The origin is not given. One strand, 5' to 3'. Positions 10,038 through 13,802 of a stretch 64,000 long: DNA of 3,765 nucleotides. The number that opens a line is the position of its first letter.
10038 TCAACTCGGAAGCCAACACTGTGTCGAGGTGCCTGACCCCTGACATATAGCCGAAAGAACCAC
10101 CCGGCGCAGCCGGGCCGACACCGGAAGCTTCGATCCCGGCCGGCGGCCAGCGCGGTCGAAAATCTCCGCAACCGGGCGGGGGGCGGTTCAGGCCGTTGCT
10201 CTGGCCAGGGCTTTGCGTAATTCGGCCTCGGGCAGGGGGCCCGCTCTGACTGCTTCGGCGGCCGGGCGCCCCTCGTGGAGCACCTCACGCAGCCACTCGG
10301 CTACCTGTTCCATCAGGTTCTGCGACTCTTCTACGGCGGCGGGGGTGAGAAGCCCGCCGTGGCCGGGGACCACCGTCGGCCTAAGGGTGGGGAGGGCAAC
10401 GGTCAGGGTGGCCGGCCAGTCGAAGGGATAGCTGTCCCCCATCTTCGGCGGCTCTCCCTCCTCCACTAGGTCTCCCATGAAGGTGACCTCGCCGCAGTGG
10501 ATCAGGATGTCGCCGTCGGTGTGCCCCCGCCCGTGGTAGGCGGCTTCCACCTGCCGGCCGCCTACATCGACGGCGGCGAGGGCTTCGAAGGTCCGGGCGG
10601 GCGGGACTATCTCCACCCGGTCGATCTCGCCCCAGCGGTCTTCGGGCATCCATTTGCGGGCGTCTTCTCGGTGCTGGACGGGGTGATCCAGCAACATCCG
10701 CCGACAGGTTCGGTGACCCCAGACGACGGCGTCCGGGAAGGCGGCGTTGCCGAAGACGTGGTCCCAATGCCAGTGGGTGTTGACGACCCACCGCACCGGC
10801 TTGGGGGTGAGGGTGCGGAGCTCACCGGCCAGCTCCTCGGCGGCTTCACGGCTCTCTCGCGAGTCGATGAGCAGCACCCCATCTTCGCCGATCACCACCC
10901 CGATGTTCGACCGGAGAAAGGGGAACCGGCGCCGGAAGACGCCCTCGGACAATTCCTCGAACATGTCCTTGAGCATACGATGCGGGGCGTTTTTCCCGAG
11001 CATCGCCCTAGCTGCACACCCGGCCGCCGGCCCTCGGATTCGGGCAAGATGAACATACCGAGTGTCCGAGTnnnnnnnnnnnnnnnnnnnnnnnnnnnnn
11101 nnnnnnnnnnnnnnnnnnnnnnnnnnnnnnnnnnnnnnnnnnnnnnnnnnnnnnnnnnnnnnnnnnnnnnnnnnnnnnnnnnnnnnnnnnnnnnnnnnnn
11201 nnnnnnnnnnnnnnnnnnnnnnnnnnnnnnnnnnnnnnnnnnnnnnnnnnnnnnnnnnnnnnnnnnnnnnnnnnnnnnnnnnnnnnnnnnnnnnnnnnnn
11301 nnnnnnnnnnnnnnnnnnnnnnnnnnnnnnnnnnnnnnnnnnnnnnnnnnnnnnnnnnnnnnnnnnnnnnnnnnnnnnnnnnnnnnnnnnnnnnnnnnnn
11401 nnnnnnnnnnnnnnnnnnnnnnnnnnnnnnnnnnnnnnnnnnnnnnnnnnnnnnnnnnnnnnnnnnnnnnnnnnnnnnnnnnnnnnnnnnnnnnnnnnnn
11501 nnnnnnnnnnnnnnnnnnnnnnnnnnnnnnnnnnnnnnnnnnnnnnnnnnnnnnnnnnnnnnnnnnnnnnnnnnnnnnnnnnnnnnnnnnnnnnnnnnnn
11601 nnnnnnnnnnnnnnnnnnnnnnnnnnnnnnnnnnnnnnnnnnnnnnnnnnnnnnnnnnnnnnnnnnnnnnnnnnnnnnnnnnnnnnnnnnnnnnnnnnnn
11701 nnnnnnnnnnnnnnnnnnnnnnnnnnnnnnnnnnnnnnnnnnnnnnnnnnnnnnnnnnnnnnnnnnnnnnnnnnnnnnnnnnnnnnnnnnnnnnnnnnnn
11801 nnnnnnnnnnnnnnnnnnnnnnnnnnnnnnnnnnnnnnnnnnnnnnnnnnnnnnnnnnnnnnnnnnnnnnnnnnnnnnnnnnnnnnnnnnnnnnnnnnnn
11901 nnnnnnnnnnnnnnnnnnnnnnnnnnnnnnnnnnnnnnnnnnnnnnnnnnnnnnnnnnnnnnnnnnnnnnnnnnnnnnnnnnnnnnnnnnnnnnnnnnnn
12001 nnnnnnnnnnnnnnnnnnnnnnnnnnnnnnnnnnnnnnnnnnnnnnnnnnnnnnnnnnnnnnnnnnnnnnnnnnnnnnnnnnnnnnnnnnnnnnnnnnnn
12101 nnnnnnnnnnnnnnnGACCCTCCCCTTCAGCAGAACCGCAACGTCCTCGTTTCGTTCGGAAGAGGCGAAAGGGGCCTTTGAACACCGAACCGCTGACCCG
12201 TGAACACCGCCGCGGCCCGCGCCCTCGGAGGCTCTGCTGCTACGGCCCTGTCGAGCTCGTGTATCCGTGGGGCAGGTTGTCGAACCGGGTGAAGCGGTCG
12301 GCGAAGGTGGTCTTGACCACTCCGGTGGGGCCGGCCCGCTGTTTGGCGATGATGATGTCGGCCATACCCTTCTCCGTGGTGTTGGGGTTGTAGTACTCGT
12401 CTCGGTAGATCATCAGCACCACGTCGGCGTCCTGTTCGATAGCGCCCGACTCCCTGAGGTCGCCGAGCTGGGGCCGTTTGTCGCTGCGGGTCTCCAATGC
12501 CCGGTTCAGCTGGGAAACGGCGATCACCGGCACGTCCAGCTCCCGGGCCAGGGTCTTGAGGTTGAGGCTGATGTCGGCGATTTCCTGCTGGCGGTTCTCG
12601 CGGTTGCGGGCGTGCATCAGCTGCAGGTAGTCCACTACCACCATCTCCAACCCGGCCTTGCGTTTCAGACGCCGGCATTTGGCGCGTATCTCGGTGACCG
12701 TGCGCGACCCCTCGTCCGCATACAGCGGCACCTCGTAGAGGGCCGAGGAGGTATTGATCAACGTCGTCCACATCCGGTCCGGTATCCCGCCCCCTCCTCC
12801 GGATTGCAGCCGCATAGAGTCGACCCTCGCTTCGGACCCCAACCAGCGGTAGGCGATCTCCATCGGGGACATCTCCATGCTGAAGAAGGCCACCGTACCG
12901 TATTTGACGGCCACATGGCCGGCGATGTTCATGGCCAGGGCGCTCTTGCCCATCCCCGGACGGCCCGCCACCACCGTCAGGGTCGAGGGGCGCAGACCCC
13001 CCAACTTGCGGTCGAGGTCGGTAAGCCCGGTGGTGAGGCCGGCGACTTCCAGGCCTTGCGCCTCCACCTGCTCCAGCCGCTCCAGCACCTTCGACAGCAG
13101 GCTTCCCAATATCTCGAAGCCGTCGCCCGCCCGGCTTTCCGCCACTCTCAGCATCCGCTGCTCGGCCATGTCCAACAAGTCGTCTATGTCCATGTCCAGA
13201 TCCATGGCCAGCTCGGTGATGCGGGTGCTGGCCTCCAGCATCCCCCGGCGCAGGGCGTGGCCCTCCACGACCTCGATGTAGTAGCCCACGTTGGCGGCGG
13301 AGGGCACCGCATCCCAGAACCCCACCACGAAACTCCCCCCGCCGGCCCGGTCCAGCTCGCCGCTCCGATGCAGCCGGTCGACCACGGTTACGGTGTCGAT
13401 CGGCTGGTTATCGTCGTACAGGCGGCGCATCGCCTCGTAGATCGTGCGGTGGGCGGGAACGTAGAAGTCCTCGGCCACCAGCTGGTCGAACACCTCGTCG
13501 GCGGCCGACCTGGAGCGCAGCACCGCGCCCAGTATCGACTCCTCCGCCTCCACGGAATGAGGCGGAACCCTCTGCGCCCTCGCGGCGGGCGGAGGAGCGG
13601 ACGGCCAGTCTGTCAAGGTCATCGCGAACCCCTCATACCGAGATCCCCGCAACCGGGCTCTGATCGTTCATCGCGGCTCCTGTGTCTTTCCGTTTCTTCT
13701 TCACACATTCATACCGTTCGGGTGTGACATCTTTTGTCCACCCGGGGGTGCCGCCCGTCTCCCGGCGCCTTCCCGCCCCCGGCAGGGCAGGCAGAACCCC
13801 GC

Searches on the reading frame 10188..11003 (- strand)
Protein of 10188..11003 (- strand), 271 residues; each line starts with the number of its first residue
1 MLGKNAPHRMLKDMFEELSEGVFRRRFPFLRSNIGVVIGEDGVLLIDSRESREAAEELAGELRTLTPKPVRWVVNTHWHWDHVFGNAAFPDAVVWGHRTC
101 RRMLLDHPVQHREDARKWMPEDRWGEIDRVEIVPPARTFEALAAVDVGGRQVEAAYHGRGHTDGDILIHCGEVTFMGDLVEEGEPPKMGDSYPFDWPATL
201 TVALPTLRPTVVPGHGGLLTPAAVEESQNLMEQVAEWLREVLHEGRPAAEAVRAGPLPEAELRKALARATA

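Call 90: search_protein_families(library=pfam, proteins=[window:10188-11003:-], max_evalue=0.001)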
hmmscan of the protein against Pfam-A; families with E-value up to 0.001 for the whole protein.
window:10188-11003:- (271 aa): 1 family
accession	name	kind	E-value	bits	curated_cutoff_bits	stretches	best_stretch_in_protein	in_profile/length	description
PF00753.33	Lactamase_B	-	7.1e-20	72.2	22.7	1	30-202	4-180/196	Metallo-beta-lactamase superfamily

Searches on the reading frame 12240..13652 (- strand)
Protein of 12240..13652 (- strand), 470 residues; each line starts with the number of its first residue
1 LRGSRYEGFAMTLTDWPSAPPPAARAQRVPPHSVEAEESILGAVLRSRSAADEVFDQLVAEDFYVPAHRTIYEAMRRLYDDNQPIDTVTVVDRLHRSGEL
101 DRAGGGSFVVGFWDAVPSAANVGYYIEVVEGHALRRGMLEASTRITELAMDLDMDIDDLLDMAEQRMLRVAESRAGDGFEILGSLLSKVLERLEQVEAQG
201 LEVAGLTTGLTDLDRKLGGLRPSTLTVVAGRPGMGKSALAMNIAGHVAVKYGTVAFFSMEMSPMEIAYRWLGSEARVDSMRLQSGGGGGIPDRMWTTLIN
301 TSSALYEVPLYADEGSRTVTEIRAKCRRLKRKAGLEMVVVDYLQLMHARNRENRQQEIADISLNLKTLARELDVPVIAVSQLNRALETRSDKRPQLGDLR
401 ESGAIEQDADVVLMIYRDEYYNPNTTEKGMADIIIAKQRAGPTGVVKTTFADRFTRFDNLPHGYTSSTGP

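Call 27: search_protein_families(library=pfam, proteins=[window:12240-13652:-], max_evalue=0.001)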
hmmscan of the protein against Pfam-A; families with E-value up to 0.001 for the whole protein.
window:12240-13652:- (470 aa): 5 families
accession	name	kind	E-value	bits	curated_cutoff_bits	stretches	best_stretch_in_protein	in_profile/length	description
PF03796.21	DnaB_C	-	7.6e-96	320.8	27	1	205-459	1-255/255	DnaB-like helicase C terminal domain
PF00772.26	DnaB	-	1.4e-31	109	23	1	30-130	2-102/103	DnaB-like helicase N terminal domain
PF13481.12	AAA_25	-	1.3e-14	54.7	27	1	196-383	5-191/195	AAA domain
PF06745.19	ATPase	-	8.6e-07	29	26.6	1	207-387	2-167/231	KaiC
PF05621.17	TniB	-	0.0009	19.2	22.4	0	316-386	101-167/189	Bacterial TniB protein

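Call 29: find_related_loci(query=window:12240-13652:-, collection=genome_contigs, flank=2000)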
Query window:12240-13652:- (470 aa) in genome_contigs; peptide patterns used: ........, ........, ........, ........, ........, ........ (x = any residue, [..] = any of these).
600 stretches matched a pattern (row limit reached: there are more); 589 encode a relative of the query (tblastn E <= 1e-3); the best 80 are kept; 80 distinct loci.
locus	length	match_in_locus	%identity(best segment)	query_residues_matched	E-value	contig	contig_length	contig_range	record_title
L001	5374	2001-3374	70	8-466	0e+0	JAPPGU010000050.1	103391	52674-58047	MAG: bacterium isolate RHO1_bin_64 NODE_439_length_103391_cov_105.231255, whole genome shotgun sequence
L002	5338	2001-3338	72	21-466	0e+0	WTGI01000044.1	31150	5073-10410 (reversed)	MAG: Acidimicrobiia bacterium isolate CO36387bin_10 NODE_459_length_31150_cov_17.350732, whole genome shotgun sequence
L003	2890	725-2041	54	21-460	2e-154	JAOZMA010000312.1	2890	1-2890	MAG: Acidimicrobiia bacterium isolate GMC2.metabat2.12 GMC2_10379_length_2890_cov_8.069841, whole genome shotgun sequenc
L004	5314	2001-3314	53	22-460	2e-143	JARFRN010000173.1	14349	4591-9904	MAG: Acidimicrobiia bacterium isolate MAG_Ve_Sed_51 k141_4215640, whole genome shotgun sequence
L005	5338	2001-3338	53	14-460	2e-141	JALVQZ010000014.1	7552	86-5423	MAG: Acidimicrobiia bacterium isolate A3_metabat2_scaf2bin.085 A3_NODE_11284_length_7552_cov_2.529428, whole genome shot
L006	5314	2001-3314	51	22-460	4e-141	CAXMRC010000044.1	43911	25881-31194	MAG: uncultured Gemmatimonadales bacterium isolate 10C-St20-MC-01_bin.19.orig genome assembly, contig: k141_508031, whol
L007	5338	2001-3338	53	14-460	4e-141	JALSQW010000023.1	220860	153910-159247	MAG: Acidimicrobiia bacterium isolate 356-308_maxbin2_scaf2bin.115 356-308_scaffold_17_c1, whole genome shotgun sequence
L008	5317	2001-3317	54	21-460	1e-139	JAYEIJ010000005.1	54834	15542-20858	MAG: Actinomycetota bacterium isolate MAG194 MAG194_5, whole genome shotgun sequence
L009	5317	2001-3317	55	21-460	2e-139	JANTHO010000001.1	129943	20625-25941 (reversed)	MAG: Acidimicrobiia bacterium isolate bin30015 c_000000000002, whole genome shotgun sequence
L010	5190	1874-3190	53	21-460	5e-139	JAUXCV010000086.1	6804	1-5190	MAG: Acidimicrobiia bacterium isolate CSMAG_2834 CSMAG_2834_k119_36232_length_6804_cov_7.2838, whole genome shotgun sequ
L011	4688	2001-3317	54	21-460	3e-138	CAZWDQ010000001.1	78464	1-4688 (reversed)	MAG TPA_asm: uncultured Acidimicrobiaceae bacterium isolate SRP155585_co2_192 genome assembly, contig: NODE_43_length_78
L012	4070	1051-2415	44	7-460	7e-121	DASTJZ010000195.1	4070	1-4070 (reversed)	MAG TPA_asm: Candidatus Dormiibacterota bacterium isolate SMAG_U1827 k141_627005, whole genome shotgun sequence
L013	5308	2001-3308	45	27-460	6e-119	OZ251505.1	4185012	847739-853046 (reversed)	MAG: uncultured Candidatus Binatia bacterium isolate 3702f2bb-6743-416a-8e02-efa82259b27a genome assembly, chromosome: 1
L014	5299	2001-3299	46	27-460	4e-117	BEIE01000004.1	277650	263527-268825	Bacterium HR28 DNA, contig: NODE_17_4, isolate: HRbin28, whole genome shotgun sequence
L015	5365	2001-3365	44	27-470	1e-116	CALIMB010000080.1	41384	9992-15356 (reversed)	MAG: uncultured Thermomicrobium sp. isolate S1_Bin_Bin_138_sub_1 genome assembly, contig: c_000001744929, whole genome s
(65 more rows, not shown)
